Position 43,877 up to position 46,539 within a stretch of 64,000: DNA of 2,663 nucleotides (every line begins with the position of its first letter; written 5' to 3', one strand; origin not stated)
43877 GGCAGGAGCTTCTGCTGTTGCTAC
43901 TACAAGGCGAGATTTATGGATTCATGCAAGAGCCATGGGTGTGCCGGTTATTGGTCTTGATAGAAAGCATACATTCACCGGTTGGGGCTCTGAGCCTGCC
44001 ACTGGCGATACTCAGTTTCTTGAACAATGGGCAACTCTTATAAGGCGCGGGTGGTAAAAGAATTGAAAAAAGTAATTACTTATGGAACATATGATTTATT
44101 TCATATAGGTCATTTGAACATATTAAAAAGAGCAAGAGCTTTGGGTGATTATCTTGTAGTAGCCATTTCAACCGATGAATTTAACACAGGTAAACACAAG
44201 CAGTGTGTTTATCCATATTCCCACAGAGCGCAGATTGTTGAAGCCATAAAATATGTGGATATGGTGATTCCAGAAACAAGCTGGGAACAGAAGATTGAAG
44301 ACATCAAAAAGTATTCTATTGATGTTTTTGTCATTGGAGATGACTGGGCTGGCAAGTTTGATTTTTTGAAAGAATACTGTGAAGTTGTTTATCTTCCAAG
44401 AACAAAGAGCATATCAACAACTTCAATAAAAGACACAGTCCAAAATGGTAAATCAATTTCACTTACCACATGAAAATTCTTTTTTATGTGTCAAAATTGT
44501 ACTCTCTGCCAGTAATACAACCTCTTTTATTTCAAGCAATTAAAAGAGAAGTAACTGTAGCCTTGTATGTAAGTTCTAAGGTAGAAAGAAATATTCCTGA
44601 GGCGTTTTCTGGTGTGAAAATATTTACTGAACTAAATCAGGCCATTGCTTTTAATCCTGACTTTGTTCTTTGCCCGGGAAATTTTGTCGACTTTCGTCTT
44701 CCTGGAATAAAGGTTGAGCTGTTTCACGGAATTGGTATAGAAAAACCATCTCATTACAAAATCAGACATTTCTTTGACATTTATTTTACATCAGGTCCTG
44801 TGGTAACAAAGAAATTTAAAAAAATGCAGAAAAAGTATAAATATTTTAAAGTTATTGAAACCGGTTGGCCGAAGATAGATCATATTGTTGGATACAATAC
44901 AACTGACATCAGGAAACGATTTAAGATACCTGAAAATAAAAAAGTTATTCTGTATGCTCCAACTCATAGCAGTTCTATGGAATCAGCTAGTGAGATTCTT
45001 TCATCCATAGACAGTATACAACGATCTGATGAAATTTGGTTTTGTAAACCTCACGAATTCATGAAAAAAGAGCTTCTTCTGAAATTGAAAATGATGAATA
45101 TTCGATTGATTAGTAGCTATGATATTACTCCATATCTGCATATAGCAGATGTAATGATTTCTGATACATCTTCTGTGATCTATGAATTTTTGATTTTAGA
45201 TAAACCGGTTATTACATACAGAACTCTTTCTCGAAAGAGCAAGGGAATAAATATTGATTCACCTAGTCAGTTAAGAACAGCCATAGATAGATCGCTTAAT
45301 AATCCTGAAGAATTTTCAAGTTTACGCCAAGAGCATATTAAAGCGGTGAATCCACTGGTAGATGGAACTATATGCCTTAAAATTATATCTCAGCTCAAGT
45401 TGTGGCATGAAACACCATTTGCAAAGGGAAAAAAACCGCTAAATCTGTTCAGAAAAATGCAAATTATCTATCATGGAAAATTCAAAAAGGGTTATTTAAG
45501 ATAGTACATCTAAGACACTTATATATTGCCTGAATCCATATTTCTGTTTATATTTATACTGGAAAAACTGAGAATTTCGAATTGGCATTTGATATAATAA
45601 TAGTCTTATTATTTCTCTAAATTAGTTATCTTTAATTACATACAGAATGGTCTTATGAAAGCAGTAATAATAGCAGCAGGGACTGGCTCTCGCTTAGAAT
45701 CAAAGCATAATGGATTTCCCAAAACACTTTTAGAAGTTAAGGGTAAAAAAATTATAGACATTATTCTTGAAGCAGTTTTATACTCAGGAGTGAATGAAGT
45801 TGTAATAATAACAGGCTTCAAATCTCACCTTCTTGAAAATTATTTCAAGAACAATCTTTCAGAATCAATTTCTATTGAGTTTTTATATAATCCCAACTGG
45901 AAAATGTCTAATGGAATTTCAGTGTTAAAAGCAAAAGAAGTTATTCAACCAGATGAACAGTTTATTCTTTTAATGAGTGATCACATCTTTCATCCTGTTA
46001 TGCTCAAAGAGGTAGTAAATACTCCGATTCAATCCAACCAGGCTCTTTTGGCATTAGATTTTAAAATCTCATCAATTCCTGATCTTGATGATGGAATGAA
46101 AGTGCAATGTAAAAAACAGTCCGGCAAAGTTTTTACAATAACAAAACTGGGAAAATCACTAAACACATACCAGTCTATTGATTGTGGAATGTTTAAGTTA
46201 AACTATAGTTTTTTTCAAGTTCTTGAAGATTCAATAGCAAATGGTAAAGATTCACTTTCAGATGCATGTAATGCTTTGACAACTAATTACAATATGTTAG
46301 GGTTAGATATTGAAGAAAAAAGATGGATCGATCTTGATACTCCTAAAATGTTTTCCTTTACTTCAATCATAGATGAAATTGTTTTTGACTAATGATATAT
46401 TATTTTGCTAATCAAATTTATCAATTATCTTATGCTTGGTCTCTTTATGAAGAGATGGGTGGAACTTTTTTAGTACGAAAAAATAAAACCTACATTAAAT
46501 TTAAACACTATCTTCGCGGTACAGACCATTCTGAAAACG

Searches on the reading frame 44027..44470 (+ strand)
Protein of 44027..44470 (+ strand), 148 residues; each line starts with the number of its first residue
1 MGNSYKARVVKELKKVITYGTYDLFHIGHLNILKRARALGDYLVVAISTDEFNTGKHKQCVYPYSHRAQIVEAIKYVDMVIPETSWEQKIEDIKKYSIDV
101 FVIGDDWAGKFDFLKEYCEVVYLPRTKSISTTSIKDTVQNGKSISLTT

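Call 71: search_protein_families(library=pfam, proteins=[window:44027-44470:+], max_evalue=0.001)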
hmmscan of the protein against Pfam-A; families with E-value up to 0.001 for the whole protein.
window:44027-44470:+ (148 aa): 2 families
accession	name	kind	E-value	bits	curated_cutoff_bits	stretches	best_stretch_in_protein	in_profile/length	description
PF01467.32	CTP_transf_like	-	1.5e-25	90.4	21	1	17-135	1-131/133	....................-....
PF06574.18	FAD_syn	-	0.00061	20.1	27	0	14-100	7-79/158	FAD synthetase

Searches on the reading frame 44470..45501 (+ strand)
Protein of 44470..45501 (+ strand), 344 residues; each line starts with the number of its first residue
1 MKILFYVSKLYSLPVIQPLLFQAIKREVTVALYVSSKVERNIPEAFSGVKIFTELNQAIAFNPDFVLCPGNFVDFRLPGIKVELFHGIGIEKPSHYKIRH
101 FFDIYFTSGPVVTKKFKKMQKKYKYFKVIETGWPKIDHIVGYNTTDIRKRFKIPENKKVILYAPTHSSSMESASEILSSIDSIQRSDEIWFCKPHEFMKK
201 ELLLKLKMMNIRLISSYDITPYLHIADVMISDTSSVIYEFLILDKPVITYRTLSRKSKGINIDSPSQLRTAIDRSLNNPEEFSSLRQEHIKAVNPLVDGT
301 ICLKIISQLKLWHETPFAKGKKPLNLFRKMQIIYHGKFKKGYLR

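Call 71: search_protein_families(library=pfam, proteins=[window:44470-45501:+], max_evalue=0.001)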
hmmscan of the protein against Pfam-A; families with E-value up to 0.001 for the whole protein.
window:44470-45501:+ (344 aa): 2 families
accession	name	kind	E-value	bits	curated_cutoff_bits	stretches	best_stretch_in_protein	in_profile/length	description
PF04464.20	Glyphos_transf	-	4.2e-22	79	22.1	1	103-251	136-293/367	CDP-Glycerol:Poly(glycerophosphate) glycerophosphotransferase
PF02350.25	Epimerase_2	-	4.9e-08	32.7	30.6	1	104-309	125-346/347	UDP-N-acetylglucosamine 2-epimerase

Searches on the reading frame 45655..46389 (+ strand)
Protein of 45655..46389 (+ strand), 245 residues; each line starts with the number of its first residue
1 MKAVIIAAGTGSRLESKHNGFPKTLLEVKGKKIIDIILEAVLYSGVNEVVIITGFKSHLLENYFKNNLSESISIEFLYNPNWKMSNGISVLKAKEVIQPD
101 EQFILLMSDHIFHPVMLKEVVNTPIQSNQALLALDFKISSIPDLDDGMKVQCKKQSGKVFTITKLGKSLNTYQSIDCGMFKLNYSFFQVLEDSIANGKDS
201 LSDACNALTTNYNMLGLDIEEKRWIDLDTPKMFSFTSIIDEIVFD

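Call 71: search_protein_families(library=pfam, proteins=[window:45655-46389:+], max_evalue=0.001)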
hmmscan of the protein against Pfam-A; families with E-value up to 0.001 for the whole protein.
window:45655-46389:+ (245 aa): 3 families
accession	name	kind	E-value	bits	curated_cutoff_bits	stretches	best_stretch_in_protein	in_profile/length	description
PF00483.29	NTP_transferase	-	1.6e-14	54.5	21.2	1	2-230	1-232/245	Nucleotidyl transferase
PF12804.13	NTP_transf_3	-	3.9e-11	43.8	27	1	3-123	1-110/160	MobA-like NTP transferase domain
PF01128.25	IspD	-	1e-05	25.9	27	1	2-105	2-96/221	2-C-methyl-D-erythritol 4-phosphate cytidylyltransferase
